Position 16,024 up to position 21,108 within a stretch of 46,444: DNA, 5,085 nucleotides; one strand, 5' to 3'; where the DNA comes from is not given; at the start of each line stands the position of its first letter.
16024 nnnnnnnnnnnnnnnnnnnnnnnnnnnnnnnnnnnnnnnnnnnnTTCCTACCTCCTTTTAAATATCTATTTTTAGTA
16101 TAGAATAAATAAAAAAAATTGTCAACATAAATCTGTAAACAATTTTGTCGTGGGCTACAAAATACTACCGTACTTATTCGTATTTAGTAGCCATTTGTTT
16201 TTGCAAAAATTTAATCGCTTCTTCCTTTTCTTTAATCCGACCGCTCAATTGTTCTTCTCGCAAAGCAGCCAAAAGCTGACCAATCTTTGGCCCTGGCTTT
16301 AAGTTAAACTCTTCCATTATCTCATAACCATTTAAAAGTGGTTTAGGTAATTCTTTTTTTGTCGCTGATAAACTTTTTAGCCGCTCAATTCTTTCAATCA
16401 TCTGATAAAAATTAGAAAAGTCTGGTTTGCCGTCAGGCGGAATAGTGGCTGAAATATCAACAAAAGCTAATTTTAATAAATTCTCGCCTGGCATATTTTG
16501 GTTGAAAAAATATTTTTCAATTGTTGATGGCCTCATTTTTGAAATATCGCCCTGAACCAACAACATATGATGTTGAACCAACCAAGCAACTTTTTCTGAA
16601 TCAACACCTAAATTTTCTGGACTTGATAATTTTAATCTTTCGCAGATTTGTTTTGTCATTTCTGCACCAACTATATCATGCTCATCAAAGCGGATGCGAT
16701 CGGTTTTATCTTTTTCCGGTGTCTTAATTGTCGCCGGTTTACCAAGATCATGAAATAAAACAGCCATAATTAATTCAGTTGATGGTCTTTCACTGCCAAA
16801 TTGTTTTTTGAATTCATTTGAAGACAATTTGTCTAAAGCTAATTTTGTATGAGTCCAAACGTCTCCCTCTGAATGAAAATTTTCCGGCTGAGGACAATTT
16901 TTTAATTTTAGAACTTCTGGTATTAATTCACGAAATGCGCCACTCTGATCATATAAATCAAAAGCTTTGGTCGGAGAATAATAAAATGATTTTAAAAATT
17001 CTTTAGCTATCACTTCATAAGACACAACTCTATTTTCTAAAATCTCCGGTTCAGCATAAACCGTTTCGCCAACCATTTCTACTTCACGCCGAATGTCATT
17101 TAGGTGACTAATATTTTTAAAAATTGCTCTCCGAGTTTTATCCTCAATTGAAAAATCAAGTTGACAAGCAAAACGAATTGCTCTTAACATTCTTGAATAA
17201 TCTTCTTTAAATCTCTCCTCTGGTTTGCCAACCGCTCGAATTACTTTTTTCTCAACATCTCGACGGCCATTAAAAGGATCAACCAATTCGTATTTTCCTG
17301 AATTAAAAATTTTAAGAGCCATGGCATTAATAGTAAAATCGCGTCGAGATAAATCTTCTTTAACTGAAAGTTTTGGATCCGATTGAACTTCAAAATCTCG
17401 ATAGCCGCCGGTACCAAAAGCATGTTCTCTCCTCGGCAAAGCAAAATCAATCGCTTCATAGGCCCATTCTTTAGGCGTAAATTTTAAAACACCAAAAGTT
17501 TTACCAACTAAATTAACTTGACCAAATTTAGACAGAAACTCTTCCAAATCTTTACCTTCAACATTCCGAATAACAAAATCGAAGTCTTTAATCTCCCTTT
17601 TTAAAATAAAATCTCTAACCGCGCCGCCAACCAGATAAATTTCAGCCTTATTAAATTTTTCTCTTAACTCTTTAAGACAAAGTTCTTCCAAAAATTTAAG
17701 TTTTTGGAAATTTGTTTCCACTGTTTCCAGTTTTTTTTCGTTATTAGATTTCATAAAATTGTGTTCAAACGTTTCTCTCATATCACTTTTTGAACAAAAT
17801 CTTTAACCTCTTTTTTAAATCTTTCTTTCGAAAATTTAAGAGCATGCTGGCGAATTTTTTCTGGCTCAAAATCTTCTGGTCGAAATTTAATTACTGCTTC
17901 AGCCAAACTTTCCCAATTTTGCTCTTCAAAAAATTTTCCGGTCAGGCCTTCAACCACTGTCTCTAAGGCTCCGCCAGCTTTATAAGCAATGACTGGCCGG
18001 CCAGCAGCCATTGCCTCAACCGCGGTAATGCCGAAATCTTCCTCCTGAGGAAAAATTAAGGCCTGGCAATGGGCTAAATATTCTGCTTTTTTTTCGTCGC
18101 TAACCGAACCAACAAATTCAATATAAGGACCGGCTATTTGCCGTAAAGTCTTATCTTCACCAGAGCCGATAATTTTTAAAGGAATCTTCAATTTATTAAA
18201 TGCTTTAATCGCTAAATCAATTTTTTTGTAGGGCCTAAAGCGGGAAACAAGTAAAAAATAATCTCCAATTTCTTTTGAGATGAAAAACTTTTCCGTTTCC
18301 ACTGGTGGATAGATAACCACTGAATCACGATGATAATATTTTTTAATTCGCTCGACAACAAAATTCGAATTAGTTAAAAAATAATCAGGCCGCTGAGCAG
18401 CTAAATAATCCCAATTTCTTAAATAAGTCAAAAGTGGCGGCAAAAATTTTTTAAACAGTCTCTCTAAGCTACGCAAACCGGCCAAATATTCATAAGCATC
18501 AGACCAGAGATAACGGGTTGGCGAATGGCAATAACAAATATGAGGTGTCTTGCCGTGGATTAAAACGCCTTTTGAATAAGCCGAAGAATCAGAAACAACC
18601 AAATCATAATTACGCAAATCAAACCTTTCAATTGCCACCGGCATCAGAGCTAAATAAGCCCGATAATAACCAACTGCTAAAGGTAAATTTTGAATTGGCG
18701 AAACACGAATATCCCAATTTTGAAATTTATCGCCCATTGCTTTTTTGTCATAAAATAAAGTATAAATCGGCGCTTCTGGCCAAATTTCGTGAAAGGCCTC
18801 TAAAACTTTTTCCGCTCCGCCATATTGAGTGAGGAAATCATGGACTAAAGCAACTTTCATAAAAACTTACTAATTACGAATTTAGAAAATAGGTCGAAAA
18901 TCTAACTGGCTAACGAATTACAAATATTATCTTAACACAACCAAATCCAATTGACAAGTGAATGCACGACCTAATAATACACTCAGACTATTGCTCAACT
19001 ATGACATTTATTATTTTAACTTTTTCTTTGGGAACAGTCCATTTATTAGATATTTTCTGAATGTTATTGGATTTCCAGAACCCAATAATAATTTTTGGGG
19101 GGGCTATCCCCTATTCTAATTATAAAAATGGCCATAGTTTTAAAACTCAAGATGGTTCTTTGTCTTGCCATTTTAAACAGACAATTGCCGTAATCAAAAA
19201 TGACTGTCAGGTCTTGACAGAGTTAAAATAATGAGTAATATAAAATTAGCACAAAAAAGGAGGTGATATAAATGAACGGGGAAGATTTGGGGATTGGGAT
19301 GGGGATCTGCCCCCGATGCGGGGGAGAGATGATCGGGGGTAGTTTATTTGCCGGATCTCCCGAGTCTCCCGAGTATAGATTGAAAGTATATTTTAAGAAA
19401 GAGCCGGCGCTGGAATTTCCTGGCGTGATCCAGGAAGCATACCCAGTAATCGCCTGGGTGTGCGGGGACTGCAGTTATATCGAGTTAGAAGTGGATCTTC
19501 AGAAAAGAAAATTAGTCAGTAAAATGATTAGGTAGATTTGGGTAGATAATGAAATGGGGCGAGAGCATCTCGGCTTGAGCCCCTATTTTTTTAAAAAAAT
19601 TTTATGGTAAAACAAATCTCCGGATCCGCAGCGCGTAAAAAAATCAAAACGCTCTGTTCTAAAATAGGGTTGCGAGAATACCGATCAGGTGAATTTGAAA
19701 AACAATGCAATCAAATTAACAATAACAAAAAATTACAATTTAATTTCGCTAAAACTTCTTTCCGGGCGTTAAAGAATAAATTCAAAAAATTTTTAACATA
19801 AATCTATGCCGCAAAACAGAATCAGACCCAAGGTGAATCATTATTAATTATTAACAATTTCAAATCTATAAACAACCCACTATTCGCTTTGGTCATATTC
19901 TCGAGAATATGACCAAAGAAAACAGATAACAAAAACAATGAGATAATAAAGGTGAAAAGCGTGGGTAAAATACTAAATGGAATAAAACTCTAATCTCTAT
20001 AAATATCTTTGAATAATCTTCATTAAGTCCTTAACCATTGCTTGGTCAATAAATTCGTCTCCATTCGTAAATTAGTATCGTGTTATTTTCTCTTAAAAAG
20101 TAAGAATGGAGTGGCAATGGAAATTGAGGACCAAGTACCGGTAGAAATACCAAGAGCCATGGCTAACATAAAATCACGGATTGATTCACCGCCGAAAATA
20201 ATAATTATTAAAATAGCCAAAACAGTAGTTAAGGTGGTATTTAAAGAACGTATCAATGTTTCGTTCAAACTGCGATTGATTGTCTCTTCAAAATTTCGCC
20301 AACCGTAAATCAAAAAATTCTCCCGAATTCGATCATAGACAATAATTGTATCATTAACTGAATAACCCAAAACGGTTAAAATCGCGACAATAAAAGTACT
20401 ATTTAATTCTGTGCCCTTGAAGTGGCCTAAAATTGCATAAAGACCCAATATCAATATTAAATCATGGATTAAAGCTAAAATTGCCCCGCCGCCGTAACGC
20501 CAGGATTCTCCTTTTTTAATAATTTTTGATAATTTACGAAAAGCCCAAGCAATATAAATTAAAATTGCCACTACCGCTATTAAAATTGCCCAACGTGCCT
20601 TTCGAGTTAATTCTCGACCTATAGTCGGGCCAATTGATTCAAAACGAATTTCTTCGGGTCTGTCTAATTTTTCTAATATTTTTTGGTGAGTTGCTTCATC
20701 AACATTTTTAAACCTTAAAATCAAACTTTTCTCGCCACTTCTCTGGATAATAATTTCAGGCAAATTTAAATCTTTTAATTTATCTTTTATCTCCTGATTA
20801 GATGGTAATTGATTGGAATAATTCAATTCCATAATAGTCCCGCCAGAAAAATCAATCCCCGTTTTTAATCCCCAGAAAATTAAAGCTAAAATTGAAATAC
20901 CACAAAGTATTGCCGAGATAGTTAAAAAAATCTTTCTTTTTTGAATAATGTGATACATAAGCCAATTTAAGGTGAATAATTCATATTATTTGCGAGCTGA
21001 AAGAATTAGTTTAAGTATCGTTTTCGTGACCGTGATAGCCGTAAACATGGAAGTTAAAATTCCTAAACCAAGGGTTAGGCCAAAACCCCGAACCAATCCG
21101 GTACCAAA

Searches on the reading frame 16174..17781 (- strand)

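Call 13: search_protein_families(library=pfam, proteins=[window:16174-17781:-], max_evalue=0.00001)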
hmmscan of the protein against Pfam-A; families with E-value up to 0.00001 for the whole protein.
window:16174-17781:- (535 aa): 3 families
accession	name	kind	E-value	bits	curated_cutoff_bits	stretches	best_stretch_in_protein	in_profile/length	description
PF01743.26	PolyA_pol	-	5.9e-24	85.2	23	1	48-182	1-126/126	Poly A polymerase head domain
PF01966.28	HD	-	1.8e-09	38.3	22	1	332-412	22-92/116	HD domain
PF13735.12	tRNA_NucTran2_2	-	7.3e-07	29.7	27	1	480-523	101-145/149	tRNA nucleotidyltransferase domain 2 putative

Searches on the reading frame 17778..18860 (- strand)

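Call 13: search_protein_families(library=pfam, proteins=[window:17778-18860:-], max_evalue=0.00001)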
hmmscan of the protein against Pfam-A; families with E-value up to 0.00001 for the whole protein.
window:17778-18860:- (360 aa): 3 families
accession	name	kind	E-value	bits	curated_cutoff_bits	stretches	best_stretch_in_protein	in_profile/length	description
PF00534.26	Glycos_transf_1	-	2.6e-28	99.1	26.4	1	199-339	15-168/172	Glycosyl transferases group 1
PF13692.12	Glyco_trans_1_4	-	5.3e-24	85.5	27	1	201-325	3-138/142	Glycosyl transferases group 1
PF13439.12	Glyco_transf_4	-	2.9e-10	40.9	28.5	1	44-191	32-170/170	Glycosyltransferase Family 4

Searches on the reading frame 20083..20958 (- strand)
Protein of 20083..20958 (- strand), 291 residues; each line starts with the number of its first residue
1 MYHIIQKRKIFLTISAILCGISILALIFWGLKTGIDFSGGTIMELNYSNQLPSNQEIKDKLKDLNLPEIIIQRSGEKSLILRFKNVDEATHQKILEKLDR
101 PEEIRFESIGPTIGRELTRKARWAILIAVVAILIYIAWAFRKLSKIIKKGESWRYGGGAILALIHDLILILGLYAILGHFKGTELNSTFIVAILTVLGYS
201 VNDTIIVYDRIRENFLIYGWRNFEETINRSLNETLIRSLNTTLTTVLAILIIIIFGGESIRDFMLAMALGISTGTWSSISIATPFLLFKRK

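Call 13: search_protein_families(library=pfam, proteins=[window:20083-20958:-], max_evalue=0.00001)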
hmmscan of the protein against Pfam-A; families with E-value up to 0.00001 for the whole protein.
window:20083-20958:- (291 aa): 1 family
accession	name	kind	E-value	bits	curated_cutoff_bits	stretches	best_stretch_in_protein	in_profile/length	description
PF02355.23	SecD_SecF_C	-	1.8e-56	191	20.5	1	93-288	4-185/189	Protein export membrane protein SecD/SecF, C-terminal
